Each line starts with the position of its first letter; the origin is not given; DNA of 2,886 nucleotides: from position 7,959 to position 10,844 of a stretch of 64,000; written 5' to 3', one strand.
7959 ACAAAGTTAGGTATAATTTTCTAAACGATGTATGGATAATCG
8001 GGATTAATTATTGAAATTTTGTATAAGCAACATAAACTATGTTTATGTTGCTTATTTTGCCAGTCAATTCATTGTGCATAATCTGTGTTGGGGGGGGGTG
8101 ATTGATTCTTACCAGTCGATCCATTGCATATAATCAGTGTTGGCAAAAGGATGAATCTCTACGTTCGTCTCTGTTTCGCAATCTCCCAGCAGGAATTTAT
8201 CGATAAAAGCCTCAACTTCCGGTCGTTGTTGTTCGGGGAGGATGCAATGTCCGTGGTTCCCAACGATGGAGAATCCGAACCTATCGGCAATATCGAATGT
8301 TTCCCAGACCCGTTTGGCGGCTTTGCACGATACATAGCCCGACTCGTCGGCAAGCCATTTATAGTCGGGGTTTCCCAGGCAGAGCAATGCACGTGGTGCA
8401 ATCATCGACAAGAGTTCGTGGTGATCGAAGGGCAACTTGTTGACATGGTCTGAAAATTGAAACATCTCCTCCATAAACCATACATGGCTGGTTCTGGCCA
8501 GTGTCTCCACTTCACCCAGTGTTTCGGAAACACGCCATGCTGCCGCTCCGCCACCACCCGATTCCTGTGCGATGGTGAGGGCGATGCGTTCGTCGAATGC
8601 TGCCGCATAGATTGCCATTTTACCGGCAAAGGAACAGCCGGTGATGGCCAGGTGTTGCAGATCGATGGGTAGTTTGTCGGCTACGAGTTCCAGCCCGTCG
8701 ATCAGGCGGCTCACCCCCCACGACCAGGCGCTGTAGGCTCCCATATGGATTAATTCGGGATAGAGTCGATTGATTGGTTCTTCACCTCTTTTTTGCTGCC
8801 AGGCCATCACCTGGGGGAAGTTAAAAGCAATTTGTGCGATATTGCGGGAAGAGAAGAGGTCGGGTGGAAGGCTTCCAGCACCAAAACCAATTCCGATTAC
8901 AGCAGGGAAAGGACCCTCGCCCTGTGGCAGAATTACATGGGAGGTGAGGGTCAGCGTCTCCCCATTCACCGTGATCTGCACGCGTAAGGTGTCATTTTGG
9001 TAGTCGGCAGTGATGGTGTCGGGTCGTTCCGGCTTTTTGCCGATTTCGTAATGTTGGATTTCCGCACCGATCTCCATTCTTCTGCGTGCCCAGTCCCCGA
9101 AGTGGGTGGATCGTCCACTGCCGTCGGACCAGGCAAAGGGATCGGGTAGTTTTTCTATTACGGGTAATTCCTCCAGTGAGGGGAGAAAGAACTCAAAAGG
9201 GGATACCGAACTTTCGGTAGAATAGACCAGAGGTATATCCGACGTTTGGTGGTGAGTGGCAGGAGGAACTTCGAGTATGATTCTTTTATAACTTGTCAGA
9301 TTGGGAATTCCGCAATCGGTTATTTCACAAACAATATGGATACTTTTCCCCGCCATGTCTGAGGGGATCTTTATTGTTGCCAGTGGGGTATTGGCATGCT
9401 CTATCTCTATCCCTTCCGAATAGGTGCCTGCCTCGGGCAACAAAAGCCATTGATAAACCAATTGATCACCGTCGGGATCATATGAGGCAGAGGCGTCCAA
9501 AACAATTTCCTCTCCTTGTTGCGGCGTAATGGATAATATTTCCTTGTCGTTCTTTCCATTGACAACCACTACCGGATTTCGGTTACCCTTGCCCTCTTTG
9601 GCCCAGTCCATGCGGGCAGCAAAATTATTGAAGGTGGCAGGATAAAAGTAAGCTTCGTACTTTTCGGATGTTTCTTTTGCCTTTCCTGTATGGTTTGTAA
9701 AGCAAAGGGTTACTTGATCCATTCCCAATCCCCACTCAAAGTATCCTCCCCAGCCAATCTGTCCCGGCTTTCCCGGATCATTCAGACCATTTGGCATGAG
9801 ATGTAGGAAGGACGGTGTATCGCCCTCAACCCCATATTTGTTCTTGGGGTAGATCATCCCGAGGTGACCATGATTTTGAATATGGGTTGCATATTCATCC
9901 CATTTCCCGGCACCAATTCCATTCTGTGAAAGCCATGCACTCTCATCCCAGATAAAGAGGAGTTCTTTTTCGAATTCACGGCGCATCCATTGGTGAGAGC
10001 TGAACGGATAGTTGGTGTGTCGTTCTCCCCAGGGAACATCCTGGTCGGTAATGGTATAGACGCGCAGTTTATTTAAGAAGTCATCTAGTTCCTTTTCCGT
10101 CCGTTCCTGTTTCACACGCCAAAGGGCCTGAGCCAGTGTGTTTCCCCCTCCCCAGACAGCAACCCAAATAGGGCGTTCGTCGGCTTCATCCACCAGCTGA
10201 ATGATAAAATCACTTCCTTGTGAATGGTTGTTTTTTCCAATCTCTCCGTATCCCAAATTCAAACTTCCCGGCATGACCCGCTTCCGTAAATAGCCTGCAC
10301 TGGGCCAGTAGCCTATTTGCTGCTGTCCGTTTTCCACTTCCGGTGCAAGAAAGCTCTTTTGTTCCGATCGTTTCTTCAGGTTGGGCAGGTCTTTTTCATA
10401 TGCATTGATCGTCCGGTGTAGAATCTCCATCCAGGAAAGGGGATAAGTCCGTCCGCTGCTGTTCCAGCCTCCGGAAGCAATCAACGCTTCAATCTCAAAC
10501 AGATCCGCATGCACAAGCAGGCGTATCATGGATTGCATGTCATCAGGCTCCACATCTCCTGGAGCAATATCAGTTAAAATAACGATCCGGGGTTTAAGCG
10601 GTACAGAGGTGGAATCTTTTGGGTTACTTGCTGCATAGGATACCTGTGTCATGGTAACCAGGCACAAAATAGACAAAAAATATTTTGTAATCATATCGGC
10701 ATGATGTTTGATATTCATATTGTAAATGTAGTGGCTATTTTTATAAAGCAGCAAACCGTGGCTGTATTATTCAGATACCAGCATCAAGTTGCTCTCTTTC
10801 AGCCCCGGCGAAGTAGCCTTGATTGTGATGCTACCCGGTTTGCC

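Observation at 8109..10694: DUF1593 (nucleoside-hydrolase-like) domain fused to a CE15 esterase inside a xylan PUL: candidate new carbohydrate- or lignin-carbohydrate-active enzyme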

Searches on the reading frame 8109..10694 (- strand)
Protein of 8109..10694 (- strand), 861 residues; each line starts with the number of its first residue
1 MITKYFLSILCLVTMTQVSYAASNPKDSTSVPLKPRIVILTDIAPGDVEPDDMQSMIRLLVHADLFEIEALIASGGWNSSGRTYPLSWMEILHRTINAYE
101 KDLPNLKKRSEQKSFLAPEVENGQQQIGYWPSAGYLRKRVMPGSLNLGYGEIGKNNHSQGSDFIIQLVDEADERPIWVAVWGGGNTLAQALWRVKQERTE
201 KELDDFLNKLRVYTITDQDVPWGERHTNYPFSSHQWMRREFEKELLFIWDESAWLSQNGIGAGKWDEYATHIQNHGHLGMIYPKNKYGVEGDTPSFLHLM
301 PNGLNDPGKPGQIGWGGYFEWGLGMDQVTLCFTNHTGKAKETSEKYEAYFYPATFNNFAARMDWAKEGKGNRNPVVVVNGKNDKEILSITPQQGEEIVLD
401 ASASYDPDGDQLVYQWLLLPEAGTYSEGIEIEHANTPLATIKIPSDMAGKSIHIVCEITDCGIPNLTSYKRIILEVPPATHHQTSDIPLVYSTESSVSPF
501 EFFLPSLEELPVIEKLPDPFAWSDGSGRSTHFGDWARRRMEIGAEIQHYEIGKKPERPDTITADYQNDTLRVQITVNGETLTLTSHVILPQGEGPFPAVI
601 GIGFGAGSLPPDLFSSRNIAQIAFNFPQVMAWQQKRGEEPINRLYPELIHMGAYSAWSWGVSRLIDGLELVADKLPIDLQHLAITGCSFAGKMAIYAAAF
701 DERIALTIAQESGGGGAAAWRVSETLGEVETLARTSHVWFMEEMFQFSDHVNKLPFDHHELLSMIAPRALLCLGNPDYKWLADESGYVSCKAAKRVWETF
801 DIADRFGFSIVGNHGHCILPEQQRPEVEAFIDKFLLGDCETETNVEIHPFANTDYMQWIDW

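Call 3: search_protein_families(library=pfam, proteins=[window:8109-10694:-], max_evalue=0.01)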
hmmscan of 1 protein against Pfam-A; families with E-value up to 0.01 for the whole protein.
window:8109-10694:- (861 aa): 3 families
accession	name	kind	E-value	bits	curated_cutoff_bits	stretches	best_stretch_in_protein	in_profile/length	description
PF07632.16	Sde182_NH-like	-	1.2e-73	248.4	26.8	1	36-319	1-268/268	Cellulose-binding Sde182, nucleoside hydrolase-like domain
PF22244.2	GCE_fung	-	6.5e-70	236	27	1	572-799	1-229/231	Glucuronyl esterase, fungi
PF21027.3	Sde0182_C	-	6.1e-25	88.1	27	1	396-476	1-83/83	Cellulose-binding protein Sde0182, C-terminal domain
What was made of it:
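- On CE15 glucuronoyl esterase: PF22244 scores 236 bits against a cut-off of 27 (call 3).
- On DUF1593 / Sde182 family (PF07632 + PF21027): PF21027 covers 1-83 of 83 (88 bits) (call 3).
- On GH140 apiosidase: It is absent from the target (call 3).
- Checked: Pfam (call 3): PF07632 Sde182_NH-like at residues 36-319 (E 1.2e-73, full profile length); PF21027 Sde0182_C at 396-476 (6.1e-25); PF22244 GCE_fung (CE15) at 572-799 (6.5e-70).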

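Call 4: search_protein_families(library=ncbifam, proteins=[window:8109-10694:-], max_evalue=0.01)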
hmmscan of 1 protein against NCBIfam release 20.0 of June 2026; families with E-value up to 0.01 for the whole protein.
window:8109-10694:- (861 aa): 1 family
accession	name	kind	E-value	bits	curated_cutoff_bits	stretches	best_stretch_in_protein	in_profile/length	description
NF038112.1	myxo_dep_M36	subfamily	0.0037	14.4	1500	1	357-417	1173-1230/1604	myxosortase-dependent M36 family metallopeptidase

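Call 8: search_solved_structures(query=window:8109-10694:-, max_evalue=0.001, show_alignments=2)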
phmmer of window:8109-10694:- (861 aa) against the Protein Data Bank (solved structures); distinct sequences matched with E-value up to 0.001: 22.
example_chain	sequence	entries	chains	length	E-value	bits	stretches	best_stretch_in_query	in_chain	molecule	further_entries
8trx_A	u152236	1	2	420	4.8e-117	395.2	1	485-859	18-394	CE15 glucuronoyl esterase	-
2yhg_A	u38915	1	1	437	2e-71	244.3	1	37-476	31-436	CELLULOSE-BINDING PROTEIN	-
3pic_A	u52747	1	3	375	4.2e-66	226.7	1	514-861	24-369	Cip2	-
4g4g_A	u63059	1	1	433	5e-63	216.5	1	514-861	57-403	4-O-methyl-glucuronoyl methylesterase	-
4g4i_A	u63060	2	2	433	1.3e-62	215.1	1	514-861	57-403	4-O-methyl-glucuronoyl methylesterase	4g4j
6ru2_A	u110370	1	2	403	8.6e-62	212.4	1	515-846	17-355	4-O-methyl-glucuronoyl methylesterase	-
6rv8_A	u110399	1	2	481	1.2e-61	211.9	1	514-846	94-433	4-O-methyl-glucuronoyl methylesterase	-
6rtv_A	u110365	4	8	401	2.2e-61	211.1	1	515-846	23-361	4-O-methyl-glucuronoyl methylesterase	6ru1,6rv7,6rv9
8tru_A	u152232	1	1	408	3.8e-61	210.3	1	514-861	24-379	Glucuronyl esterase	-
8b48_A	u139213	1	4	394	5e-52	180.1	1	512-861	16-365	Carbohydrate esterase family 15 protein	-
7nn3_A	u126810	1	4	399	5.7e-34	120.3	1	513-821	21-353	Beta-xylanase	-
7b7h_A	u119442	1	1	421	2.2e-23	85.3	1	651-801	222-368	Putative acetyl xylan esterase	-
6grw_A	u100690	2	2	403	2.6e-23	85.1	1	651-801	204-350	Putative acetyl xylan esterase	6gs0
6sz0_A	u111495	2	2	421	2.8e-23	85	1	651-801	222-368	glucuronoyl esterase OtCE15A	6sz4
6syu_A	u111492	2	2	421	2.8e-23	84.9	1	651-801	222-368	glucuronoyl esterase OtCE15A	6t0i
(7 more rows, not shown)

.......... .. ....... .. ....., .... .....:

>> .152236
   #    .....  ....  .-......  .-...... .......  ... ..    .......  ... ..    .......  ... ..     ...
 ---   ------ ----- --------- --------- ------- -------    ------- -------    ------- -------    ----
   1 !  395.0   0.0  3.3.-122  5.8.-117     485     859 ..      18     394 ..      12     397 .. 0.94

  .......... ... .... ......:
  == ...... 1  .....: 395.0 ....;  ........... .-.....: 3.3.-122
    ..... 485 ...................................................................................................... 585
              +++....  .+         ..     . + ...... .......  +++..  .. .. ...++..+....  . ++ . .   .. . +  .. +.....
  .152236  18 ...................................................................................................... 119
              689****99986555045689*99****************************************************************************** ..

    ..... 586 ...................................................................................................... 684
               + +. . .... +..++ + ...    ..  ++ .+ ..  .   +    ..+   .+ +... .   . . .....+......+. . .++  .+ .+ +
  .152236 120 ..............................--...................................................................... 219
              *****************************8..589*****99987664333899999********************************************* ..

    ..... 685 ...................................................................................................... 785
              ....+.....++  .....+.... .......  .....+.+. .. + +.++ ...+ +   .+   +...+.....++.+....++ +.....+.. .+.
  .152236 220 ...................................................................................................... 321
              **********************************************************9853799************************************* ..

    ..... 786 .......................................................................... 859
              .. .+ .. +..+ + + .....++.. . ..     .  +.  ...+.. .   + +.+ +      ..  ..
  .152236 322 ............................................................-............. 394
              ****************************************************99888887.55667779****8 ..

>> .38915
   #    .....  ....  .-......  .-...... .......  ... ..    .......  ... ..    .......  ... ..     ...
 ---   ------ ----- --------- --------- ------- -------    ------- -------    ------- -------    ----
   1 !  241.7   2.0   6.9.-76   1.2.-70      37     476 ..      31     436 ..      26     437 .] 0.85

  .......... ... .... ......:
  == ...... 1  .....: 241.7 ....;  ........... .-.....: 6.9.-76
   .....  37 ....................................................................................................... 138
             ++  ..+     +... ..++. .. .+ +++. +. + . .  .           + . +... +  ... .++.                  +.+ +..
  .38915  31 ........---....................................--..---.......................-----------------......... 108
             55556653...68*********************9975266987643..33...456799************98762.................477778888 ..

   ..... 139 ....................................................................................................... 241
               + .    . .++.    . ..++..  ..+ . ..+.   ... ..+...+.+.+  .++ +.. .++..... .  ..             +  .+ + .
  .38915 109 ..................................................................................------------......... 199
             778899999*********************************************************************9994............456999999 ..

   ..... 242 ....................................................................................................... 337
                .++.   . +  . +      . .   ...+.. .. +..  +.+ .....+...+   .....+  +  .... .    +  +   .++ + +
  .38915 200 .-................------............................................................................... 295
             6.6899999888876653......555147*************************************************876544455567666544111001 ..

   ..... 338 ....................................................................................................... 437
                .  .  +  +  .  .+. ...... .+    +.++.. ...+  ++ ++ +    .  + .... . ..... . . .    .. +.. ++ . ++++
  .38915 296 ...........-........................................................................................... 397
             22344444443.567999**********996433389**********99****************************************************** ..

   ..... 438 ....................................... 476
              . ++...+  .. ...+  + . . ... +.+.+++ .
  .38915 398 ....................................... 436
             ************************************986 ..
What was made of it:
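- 8112..9239 (-): CE15 glucuronoyl esterase domain (residues 486-861; PF22244 core 572-799). It is of the fungal-type / CE15-B kind. call 3 (6.5e-70); call 8 (8TRX 4.8e-117, Cip2 3PIC 4.2e-66)
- On CE15 glucuronoyl esterase: 22 CE15 structures match, the best being 8TRX at E 4.8e-117 (call 8).
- Closest known: PrCE15 of Piromyces rhizinflata. Same: E 4.8e-117 to 8TRX over residues 485-859 (call 8).
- Closest known: PrCE15 of Piromyces rhizinflata. Different: The solved 8TRX, 3PIC and 4G4G chains cover a CE15 domain alone (call 8).
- Checked: PDB sequence search (call 8): residues 485-859 match PrCE15 8TRX (E 4.8e-117); residues 37-476 match Sde_0182 2YHG (E 2e-71).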
